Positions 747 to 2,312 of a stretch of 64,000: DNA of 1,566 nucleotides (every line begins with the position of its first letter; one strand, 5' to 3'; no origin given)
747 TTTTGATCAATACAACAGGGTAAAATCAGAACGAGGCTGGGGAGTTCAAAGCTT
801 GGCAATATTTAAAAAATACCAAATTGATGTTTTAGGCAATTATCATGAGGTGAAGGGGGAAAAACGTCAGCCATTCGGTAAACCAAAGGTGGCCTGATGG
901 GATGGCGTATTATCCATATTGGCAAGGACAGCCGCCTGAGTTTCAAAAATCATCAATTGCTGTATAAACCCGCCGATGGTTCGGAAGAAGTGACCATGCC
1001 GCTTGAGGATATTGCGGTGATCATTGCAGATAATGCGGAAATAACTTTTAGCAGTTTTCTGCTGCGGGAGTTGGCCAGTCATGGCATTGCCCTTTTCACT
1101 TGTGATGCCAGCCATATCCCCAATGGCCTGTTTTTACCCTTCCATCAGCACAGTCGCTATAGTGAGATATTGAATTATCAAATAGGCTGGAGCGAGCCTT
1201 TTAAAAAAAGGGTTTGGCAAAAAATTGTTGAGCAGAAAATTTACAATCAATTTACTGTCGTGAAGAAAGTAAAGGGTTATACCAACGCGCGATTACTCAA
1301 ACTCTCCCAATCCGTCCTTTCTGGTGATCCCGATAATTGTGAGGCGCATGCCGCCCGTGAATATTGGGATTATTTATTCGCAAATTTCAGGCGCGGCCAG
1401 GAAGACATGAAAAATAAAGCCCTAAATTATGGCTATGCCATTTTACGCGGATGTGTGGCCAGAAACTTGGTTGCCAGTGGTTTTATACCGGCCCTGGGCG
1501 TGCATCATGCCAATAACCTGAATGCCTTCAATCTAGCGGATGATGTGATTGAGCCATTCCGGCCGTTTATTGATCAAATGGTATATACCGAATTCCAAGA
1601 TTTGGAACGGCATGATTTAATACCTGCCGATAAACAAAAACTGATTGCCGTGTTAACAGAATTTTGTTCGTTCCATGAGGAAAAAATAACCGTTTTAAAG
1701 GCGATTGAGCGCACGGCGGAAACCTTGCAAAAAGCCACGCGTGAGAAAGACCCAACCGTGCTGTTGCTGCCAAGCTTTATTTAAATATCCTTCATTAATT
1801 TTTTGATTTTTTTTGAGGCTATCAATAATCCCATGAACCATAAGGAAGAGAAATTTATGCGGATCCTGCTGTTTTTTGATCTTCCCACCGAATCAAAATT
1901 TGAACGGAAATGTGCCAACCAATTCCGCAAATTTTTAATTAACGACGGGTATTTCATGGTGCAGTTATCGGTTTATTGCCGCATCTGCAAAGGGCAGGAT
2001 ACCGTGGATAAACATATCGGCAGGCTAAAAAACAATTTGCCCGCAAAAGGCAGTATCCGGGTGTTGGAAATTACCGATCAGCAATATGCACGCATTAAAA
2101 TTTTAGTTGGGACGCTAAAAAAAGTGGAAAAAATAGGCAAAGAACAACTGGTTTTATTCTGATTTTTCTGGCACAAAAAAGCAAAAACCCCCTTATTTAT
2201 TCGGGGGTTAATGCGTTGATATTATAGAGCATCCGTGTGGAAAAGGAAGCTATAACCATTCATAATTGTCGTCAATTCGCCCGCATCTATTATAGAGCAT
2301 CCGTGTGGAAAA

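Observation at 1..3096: Type II-C CRISPR-Cas locus with Neisseria-like repeats carrying an embedded TATAAT, implying repeat-internal promoters and crRNA transcription toward cas2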

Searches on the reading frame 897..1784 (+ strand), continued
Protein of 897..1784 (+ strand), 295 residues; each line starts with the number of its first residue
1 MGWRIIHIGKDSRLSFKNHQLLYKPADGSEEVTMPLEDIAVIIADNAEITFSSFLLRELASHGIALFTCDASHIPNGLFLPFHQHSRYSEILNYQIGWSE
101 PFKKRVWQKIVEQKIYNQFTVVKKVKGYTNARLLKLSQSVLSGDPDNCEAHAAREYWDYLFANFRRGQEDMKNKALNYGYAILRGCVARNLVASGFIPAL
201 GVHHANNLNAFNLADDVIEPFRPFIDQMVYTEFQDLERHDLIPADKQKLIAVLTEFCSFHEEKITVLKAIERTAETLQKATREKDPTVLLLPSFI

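Call 78: list_cluster_members(proteins=[window:897-1781:+, window:4390-4941:-, window:5480-6079:-])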
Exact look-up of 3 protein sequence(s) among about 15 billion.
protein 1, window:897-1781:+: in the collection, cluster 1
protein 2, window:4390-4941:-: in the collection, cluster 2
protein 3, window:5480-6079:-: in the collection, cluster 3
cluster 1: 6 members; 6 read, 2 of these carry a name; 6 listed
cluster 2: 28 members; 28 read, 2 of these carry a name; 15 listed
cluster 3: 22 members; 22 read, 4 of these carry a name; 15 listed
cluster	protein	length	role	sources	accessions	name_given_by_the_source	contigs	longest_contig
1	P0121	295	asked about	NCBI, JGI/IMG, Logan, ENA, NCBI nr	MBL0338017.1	MAG: type II CRISPR-associated endonuclease Cas1 [Rhodospirillaceae bacterium] | type II CRISPR-associated endonuclease Cas1 [Rhodospirillaceae bacterium]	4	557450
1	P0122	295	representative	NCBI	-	-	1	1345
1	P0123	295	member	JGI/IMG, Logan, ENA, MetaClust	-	\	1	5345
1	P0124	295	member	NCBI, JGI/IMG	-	-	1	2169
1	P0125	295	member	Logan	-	-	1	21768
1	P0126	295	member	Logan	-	-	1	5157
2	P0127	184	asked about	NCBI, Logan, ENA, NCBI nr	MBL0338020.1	MAG: demethoxyubiquinone hydroxylase family protein [Rhodospirillaceae bacterium] | demethoxyubiquinone hydroxylase family protein [Rhodospirillaceae bacterium]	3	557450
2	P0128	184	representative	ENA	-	-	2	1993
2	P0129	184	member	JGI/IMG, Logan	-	ubiquinone biosynthesis monooxygenase Coq7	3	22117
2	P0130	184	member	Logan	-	-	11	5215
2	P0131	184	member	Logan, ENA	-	-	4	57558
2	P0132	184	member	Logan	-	-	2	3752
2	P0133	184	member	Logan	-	-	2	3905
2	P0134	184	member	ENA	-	-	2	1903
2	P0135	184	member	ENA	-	-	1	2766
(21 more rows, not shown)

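Call 81: find_encoding_contigs(protein=P0075, flank=4000, max_places=1)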
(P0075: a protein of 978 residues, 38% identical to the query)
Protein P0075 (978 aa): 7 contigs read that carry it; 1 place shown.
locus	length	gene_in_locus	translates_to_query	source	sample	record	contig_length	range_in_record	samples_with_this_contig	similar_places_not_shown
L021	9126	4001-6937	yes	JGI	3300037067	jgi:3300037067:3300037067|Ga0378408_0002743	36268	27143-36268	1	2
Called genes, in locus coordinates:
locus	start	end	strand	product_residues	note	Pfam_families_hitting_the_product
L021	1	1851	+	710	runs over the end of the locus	PF24796:WDR55 (faint), PF24807:WD40_CDC20-Fz (faint), PF24814:WD40_Prp19, PF24817:WD40_WDHD1_1st (faint), PF25173:Beta-prop_WDR3_1st (faint), PF25175:Beta-prop_WDR5, PF23381:Beta-prop_IFT122_1st (faint), PF25174:Beta-prop_THOC3 (weak), +1 more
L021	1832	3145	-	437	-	PF00006:ATP-synt_ab, PF18269:T3SS_ATPase_C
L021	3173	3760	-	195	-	PF01227:GTP_cyclohydroI, PF14489:QueF (weak)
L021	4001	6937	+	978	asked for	PF18470:Cas9_a, PF13395:HNH_4, PF18541:RuvC_III, PF22702:Cas9_RuvC (weak)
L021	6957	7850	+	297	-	PF01867:Cas_Cas1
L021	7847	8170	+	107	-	PF09827:CRISPR_Cas2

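Call 82: find_encoding_contigs(protein=P0039, flank=4000, max_places=1)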
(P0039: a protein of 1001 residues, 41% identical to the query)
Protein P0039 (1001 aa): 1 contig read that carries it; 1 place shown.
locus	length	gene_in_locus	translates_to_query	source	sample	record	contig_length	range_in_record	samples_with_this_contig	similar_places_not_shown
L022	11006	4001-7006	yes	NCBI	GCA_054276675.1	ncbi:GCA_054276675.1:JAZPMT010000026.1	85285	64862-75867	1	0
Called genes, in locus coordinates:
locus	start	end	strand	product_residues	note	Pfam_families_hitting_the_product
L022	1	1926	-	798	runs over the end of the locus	PF00999:Na_H_Exchanger, PF02080:TrkA_C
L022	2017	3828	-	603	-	PF00004:AAA (faint), PF00005:ABC_tran, PF00006:ATP-synt_ab (faint), PF01926:MMR_HSR1 (faint), PF03193:RsgA_GTPase (faint), PF00005:ABC_tran, PF02463:SMC_N (weak), PF16326:ABC_tran_CTD, +7 more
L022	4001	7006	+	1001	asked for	PF18470:Cas9_a (weak), PF13395:HNH_4, PF18541:RuvC_III, PF22702:Cas9_RuvC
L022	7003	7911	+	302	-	PF01867:Cas_Cas1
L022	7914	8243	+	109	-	PF09827:CRISPR_Cas2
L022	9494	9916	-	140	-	-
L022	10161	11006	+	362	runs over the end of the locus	PF00149:Metallophos, PF12850:Metallophos_2 (weak)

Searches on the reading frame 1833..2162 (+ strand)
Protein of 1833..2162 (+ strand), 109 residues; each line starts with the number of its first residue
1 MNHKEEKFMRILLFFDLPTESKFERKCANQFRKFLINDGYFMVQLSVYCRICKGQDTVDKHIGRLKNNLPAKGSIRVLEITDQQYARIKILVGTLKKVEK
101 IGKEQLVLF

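Call 4: search_protein_families(library=pfam, proteins=[window:1833-2162:+], max_evalue=0.01)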
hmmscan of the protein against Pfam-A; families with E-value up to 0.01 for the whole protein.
window:1833-2162:+ (109 aa): 1 family
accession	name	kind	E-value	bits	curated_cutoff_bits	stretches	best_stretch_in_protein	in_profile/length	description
PF09827.14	CRISPR_Cas2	-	3.3e-16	59.7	23.8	1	9-87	1-73/74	CRISPR associated protein Cas2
